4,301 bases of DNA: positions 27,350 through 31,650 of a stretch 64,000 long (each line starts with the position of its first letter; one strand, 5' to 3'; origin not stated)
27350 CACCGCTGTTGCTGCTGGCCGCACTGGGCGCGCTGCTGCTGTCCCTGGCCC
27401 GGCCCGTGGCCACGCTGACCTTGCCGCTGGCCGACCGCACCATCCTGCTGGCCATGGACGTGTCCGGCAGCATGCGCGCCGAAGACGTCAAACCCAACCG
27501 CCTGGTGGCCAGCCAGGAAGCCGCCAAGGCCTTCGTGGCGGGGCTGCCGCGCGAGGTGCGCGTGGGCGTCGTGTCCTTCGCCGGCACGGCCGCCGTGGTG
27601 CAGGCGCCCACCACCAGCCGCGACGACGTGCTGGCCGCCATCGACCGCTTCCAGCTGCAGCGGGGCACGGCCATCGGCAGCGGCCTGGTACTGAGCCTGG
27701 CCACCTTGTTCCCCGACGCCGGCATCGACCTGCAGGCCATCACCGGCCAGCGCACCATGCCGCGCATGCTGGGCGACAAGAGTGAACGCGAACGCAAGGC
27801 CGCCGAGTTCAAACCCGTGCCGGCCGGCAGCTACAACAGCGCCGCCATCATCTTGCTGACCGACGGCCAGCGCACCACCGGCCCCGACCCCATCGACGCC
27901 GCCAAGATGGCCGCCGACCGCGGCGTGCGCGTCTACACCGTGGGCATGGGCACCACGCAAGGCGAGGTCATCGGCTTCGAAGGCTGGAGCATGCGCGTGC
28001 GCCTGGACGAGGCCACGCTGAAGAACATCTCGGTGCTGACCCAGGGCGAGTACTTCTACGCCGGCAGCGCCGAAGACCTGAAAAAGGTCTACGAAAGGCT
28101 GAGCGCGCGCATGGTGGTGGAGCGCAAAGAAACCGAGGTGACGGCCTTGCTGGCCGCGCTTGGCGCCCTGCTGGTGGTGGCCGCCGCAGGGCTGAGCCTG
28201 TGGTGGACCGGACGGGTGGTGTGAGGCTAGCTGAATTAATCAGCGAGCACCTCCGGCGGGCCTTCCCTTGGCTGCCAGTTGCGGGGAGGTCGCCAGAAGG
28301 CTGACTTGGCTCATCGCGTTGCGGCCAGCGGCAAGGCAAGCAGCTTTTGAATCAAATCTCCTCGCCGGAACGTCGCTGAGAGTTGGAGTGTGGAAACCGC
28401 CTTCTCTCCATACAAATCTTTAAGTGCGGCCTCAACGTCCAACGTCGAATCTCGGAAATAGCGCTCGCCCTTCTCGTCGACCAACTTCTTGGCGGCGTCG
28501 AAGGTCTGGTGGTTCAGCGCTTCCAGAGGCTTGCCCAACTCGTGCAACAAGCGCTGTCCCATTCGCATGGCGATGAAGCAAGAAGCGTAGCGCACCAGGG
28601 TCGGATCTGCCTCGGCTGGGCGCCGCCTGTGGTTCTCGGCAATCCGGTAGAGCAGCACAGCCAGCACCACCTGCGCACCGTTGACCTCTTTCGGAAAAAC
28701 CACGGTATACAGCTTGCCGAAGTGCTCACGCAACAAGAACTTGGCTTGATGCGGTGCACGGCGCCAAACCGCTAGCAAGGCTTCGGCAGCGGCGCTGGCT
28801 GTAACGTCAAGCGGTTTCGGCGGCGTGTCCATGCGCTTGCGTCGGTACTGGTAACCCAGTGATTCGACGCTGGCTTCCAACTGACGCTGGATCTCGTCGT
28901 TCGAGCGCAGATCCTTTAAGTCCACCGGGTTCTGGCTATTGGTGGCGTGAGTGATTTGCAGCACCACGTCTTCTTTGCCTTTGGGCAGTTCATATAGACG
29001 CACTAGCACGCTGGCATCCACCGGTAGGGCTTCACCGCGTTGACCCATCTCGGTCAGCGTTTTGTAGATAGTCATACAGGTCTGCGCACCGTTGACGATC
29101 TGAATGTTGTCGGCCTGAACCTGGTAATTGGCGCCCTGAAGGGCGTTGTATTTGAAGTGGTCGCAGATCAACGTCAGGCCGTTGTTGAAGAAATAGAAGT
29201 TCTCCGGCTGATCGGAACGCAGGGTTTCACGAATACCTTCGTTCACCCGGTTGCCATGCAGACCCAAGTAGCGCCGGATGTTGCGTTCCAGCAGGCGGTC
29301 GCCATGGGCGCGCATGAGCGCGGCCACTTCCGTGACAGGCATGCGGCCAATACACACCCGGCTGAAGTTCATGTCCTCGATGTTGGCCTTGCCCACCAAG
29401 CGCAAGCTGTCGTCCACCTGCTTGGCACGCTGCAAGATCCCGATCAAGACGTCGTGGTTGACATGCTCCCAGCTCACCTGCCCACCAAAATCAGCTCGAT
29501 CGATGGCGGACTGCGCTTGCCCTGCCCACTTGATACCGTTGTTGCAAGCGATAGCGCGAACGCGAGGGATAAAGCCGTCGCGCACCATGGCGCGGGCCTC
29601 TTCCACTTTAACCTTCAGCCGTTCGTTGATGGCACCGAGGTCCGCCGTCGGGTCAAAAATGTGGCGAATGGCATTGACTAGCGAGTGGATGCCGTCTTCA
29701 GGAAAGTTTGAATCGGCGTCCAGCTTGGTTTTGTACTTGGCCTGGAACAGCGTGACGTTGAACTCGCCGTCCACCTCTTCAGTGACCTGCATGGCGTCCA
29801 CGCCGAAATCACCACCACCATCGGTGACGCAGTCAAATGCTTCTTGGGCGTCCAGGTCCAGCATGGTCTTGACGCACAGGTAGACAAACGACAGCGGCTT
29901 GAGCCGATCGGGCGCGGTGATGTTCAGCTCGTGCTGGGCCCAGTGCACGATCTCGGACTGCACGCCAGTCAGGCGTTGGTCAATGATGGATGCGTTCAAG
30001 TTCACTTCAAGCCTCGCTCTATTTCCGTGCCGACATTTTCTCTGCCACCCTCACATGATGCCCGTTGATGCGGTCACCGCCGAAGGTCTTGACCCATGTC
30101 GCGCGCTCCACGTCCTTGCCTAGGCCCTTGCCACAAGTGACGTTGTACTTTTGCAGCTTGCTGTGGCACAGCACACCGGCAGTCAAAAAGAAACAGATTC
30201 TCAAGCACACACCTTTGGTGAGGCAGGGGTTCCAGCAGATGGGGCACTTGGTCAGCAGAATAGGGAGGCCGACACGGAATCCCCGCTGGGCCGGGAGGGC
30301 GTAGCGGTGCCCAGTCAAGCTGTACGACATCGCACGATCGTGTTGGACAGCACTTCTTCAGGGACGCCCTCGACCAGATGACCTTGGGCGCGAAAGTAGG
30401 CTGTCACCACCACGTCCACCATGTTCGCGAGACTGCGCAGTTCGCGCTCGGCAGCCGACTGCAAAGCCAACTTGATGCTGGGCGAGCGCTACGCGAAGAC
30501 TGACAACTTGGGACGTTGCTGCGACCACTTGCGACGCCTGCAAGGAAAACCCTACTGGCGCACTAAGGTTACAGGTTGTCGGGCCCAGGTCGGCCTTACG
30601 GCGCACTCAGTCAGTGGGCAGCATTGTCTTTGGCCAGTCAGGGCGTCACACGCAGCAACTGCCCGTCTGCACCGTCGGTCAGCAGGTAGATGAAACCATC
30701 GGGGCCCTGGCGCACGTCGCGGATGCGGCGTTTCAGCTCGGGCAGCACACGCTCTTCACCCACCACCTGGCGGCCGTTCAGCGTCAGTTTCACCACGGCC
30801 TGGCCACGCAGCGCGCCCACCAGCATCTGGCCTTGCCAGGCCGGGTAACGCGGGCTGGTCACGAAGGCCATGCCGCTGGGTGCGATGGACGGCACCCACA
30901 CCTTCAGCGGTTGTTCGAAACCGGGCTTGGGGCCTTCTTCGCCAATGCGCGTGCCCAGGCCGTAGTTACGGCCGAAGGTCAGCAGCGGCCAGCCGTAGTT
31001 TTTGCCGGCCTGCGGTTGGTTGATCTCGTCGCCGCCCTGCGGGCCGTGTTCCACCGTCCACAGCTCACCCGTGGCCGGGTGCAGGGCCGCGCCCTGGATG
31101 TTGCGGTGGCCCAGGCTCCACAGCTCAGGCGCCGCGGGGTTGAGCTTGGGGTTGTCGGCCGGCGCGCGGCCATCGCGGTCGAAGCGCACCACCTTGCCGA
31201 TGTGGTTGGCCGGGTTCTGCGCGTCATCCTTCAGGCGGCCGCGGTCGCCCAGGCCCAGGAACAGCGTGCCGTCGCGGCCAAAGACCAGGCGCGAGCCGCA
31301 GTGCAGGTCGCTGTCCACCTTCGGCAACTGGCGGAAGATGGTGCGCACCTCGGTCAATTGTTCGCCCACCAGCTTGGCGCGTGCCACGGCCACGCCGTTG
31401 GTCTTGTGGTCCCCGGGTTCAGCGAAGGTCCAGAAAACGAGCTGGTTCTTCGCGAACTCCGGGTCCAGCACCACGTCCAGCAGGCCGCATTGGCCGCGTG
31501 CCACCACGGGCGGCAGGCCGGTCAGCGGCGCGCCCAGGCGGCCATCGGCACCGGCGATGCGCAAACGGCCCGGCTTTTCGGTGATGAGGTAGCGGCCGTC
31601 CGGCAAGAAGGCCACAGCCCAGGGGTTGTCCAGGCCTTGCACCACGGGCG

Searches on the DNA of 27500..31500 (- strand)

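Call 5: search_rna_families(source=window, start=27500, end=31500, threshold=evalue, max_evalue=1)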
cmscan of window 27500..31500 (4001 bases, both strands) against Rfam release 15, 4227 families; matches with E-value up to 1: 1.
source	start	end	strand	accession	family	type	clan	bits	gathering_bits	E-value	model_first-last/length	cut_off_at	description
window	30539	30701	-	RF01875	MIAT_exon5_1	Gene; lncRNA;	-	25.7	100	0.65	1-146/146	no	Myocardial infarction associated transcript exon 5 conserved region 1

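Call 39: search_dna_similar(query=window:30240-30640:-, collection=plasmids, mode=distant, max_evalue=0.01, max_rows=10)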
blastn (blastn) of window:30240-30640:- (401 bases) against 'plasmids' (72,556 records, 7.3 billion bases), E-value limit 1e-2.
No match.
